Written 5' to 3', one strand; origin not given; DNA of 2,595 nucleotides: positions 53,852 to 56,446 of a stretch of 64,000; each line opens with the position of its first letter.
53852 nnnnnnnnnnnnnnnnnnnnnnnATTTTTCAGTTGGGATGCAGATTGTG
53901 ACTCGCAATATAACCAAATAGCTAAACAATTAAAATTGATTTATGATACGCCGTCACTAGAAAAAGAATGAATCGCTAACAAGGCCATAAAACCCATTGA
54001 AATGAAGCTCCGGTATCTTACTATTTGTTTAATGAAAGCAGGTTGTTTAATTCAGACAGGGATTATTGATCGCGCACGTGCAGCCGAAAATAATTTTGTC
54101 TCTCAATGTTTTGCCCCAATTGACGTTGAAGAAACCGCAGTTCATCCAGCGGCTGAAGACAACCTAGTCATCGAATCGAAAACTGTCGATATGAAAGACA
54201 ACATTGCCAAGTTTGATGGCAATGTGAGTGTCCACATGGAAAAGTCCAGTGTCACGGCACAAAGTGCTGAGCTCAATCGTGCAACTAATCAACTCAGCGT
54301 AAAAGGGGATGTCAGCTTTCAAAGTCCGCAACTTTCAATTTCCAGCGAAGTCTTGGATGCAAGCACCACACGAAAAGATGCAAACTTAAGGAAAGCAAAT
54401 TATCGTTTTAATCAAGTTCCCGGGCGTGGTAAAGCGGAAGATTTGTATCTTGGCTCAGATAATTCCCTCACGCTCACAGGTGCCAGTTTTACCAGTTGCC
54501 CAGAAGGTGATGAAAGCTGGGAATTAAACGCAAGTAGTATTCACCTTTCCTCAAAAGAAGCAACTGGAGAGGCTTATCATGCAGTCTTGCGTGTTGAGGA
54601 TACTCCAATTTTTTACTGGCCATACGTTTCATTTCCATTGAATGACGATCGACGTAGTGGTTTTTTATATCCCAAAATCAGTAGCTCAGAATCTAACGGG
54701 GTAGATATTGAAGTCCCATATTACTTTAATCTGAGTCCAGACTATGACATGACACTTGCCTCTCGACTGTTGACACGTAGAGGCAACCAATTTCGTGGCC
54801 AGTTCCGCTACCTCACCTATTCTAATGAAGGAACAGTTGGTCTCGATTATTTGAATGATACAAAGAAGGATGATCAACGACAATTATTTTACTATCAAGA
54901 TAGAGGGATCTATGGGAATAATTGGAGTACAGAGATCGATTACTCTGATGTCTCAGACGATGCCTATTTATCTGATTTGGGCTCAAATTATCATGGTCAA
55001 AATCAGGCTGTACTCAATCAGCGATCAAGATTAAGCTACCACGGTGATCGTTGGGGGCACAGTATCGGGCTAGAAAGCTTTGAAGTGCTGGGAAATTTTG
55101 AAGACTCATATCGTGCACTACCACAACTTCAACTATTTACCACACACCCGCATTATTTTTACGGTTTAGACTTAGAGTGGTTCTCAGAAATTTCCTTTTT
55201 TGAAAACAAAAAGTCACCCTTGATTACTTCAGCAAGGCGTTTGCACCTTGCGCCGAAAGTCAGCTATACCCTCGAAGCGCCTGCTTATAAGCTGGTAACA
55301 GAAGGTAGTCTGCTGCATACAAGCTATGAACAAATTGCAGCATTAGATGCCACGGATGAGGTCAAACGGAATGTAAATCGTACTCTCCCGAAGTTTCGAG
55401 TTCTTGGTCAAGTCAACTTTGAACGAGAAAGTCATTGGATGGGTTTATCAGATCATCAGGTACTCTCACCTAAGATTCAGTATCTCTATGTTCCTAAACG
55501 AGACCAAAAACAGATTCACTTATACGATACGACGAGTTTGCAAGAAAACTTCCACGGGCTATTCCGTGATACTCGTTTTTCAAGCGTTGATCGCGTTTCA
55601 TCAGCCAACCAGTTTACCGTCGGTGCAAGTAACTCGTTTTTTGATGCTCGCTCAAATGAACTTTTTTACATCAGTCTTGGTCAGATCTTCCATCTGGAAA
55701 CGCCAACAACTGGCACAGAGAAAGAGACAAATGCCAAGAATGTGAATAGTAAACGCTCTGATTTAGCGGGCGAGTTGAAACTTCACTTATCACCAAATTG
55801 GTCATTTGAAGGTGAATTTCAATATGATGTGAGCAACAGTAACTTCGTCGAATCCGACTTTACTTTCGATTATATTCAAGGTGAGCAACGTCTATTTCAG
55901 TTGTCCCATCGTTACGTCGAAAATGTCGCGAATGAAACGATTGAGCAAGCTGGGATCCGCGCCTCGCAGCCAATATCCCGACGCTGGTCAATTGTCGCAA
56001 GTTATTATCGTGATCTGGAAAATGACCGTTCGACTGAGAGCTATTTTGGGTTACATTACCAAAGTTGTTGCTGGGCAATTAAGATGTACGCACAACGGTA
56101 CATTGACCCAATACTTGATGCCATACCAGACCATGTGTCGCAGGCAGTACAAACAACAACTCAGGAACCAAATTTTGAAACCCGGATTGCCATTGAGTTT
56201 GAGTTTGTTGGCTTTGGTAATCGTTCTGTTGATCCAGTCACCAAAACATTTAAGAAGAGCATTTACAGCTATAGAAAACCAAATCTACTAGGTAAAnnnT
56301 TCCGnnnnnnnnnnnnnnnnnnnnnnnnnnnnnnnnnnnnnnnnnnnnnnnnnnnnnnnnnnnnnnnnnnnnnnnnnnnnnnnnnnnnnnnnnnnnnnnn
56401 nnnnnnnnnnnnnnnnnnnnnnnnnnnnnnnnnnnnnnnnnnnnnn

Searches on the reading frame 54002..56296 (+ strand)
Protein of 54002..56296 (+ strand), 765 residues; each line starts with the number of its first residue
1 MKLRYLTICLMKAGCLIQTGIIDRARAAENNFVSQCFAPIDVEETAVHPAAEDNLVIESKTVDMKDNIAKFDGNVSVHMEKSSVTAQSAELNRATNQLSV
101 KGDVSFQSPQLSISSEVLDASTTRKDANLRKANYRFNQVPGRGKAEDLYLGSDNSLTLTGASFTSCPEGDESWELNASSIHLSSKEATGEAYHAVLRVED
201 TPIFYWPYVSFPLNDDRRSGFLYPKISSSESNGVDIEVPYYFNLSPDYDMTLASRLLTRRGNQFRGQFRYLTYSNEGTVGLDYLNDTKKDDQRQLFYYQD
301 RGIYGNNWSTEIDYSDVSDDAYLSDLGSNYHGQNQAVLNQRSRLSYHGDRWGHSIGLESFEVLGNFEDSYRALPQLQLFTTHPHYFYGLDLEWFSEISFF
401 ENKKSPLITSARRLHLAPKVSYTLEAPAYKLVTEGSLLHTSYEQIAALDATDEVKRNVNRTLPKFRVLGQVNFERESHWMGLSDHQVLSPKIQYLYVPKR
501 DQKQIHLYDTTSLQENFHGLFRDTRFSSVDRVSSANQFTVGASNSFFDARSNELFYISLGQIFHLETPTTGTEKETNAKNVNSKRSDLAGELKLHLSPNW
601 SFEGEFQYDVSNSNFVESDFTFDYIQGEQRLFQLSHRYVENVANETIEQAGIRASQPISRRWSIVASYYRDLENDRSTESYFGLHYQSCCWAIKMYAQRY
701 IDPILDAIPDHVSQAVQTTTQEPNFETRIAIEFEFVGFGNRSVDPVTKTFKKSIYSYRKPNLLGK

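Call 91: search_protein_families(library=pfam, proteins=[window:54002-56296:+], max_evalue=0.01)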
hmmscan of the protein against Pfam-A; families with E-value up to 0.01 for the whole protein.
window:54002-56296:+ (765 aa): 2 families
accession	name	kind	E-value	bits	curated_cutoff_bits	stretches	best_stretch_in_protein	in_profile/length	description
PF04453.20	LptD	-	2.3e-82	277.8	22.4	1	292-662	2-384/384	LPS transport system D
PF03968.19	LptD_N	-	1.3e-06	29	20.4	1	59-186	6-111/113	LptA/(LptD N-terminal domain) LPS transport protein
